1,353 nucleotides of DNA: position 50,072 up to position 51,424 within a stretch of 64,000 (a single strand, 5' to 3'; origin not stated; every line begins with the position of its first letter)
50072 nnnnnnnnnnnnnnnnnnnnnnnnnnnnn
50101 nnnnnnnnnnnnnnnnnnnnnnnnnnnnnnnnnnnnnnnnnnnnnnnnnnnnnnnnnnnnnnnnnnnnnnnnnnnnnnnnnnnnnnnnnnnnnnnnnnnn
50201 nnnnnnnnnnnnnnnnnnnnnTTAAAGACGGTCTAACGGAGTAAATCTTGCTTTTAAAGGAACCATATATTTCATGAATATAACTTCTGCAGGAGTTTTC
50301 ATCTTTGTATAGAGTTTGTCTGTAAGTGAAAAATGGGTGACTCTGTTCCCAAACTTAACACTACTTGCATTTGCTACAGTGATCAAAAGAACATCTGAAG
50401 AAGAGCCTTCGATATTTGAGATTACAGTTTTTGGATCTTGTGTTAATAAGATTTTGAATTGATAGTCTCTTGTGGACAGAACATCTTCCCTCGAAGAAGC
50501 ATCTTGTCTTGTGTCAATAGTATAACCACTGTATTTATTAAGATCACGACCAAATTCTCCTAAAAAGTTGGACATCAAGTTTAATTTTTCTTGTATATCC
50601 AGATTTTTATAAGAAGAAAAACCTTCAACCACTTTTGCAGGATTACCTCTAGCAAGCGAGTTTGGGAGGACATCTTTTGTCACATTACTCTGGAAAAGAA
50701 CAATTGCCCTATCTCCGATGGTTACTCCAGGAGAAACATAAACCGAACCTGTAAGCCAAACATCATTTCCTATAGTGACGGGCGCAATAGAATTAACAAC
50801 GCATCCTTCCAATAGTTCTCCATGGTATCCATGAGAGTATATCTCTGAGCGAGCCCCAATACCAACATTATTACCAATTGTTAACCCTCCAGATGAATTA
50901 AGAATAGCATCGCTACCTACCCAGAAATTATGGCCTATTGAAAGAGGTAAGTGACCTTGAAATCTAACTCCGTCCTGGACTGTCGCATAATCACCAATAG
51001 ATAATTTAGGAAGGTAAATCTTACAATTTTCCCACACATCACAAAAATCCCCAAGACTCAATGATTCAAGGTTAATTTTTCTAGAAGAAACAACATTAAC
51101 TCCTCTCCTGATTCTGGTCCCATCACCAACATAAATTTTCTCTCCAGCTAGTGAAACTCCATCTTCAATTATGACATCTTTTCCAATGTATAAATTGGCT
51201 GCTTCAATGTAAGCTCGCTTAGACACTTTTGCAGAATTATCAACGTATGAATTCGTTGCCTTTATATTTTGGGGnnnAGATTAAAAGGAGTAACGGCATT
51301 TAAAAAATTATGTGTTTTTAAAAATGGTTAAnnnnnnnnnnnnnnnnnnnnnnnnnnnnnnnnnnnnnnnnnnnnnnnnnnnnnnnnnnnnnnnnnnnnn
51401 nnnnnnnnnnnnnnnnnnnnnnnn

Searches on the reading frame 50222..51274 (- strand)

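Call 50: search_protein_families(library=pfam, proteins=[window:50222-51274:-], max_evalue=0.001)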
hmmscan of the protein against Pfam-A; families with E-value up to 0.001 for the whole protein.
window:50222-51274:- (350 aa): 3 families
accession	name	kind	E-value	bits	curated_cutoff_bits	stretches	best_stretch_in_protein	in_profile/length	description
PF00132.30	Hexapep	-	3.8e-12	45.8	27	1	166-198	2-34/36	Bacterial transferase hexapeptide (six repeats)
PF25084.1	LbH_EIF2B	-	0.00039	20.8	54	0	6-61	36-87/105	EIF2B subunit epsilon LbH domain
PF14602.12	Hexapep_2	-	0.00042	20.4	27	0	165-192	1-26/34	Hexapeptide repeat of succinyl-transferase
